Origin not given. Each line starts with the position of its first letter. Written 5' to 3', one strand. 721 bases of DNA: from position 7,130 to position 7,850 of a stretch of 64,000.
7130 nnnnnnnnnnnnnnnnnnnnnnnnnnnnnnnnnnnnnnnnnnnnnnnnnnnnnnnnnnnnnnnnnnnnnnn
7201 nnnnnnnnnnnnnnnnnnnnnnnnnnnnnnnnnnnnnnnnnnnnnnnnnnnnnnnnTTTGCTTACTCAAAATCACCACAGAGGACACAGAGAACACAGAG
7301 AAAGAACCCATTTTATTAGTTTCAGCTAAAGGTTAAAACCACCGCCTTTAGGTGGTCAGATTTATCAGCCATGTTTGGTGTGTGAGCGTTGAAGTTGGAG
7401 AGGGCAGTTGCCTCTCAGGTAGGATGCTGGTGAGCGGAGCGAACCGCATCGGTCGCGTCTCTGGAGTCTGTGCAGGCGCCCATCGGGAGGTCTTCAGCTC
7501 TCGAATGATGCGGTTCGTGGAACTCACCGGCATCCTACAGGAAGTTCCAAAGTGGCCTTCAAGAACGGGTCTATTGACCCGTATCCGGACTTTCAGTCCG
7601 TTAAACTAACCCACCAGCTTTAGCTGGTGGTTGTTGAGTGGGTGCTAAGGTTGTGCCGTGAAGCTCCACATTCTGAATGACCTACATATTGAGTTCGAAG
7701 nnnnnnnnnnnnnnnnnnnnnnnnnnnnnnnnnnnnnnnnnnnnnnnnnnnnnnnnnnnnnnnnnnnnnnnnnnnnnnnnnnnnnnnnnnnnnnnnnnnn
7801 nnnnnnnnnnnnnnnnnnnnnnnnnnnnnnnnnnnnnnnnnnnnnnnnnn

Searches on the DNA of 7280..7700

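Call 17: search_rna_families(source=window, start=7280, end=7700, threshold=evalue, max_evalue=5, show_alignments=2)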
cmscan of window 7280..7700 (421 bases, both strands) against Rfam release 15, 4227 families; matches with E-value up to 5: 2.
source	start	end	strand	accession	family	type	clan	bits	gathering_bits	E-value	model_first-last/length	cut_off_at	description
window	7577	7643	-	RF02351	psRNA14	Gene; sRNA;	-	20.2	60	0.63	1-84/84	no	Proteobacteria sRNA psRNA14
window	7534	7636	+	RF02150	MESTIT1_3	Gene; lncRNA;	-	13.4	60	2.2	1-99/99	no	MEST intronic transcript 1, antisense RNA conserved region 3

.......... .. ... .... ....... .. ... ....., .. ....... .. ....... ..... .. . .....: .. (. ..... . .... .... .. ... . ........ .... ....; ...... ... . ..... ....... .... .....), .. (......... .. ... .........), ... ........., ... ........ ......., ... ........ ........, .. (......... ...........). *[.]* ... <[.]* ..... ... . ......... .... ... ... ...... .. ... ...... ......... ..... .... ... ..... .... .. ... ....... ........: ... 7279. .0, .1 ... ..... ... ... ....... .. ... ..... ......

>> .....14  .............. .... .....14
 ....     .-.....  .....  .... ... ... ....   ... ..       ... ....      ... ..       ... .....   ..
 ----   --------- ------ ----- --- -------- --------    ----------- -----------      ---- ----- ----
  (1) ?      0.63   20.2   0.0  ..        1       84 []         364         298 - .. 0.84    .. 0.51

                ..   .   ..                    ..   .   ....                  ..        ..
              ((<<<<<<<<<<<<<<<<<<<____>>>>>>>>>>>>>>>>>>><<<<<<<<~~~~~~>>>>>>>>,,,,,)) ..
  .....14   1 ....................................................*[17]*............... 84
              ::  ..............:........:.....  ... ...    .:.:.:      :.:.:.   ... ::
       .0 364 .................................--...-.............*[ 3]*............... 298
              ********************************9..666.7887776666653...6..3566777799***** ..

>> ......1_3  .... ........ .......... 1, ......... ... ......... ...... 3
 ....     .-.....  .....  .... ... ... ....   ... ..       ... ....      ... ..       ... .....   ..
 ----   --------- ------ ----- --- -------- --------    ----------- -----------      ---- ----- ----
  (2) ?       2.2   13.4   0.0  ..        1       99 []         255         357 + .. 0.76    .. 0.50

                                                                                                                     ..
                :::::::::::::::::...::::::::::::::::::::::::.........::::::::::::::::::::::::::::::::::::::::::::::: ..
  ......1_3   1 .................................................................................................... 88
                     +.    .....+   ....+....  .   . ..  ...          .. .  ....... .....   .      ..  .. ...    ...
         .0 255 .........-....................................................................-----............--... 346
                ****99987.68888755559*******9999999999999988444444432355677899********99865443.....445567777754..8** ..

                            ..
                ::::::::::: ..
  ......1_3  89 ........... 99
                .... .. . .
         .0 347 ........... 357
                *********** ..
